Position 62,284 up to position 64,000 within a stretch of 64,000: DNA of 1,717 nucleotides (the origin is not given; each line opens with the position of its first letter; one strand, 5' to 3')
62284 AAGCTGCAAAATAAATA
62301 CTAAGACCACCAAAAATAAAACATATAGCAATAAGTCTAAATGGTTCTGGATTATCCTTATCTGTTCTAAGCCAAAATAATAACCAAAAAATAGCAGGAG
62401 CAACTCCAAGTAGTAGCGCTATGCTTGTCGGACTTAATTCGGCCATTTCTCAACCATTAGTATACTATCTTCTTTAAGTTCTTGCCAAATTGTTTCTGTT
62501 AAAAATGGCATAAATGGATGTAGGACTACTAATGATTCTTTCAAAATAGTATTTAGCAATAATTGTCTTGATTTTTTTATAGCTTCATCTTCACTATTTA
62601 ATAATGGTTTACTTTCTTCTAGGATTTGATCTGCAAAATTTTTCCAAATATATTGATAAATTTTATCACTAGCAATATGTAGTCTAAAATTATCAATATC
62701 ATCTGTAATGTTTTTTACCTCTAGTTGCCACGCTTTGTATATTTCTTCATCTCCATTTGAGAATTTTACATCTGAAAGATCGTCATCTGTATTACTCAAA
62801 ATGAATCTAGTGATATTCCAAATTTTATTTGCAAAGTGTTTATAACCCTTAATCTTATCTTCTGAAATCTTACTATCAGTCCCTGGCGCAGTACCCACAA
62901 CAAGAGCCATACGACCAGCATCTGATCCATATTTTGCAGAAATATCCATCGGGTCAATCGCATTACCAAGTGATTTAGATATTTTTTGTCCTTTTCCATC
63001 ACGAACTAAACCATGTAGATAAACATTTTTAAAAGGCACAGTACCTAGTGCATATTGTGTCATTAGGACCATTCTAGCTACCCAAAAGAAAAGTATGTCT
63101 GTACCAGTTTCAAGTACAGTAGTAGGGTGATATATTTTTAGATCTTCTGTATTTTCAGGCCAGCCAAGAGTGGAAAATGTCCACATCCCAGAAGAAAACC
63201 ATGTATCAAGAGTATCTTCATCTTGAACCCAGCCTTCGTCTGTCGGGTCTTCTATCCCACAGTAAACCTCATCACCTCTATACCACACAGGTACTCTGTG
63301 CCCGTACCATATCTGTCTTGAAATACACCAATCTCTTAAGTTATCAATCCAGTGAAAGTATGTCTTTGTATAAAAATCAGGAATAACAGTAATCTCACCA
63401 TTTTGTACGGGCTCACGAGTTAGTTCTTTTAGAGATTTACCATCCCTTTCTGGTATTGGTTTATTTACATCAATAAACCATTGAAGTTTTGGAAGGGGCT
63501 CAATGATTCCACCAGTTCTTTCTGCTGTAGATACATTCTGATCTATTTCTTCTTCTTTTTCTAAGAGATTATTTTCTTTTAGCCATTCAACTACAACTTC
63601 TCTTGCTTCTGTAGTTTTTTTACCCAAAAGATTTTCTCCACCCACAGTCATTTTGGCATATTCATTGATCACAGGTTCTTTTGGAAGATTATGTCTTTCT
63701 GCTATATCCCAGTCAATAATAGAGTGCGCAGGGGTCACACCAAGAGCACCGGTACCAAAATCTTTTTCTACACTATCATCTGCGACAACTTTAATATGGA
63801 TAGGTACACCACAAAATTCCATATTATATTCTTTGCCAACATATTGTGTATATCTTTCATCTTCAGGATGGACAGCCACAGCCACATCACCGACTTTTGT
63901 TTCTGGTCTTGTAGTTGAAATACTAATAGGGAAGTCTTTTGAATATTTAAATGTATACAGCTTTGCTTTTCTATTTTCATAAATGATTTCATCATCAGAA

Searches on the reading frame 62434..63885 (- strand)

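Call 68: search_protein_families(library=pfam, proteins=[window:62434-63885:-], max_evalue=0.0001)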
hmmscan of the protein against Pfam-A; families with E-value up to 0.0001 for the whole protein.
window:62434-63885:- (483 aa): 3 families
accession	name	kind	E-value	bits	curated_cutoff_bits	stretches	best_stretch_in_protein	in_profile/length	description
PF00133.28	tRNA-synt_1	-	1.4e-60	205.7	22.7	2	217-340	290-413/414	tRNA synthetases class I (I, L, M and V)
PF08264.19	Anticodon_1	-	3.9e-22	79.2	25.1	1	380-482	2-105/148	Anticodon-binding domain of tRNA ligase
PF09334.17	tRNA-synt_1g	-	7e-07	28.8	20.1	1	174-346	212-372/391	tRNA synthetases class I (M)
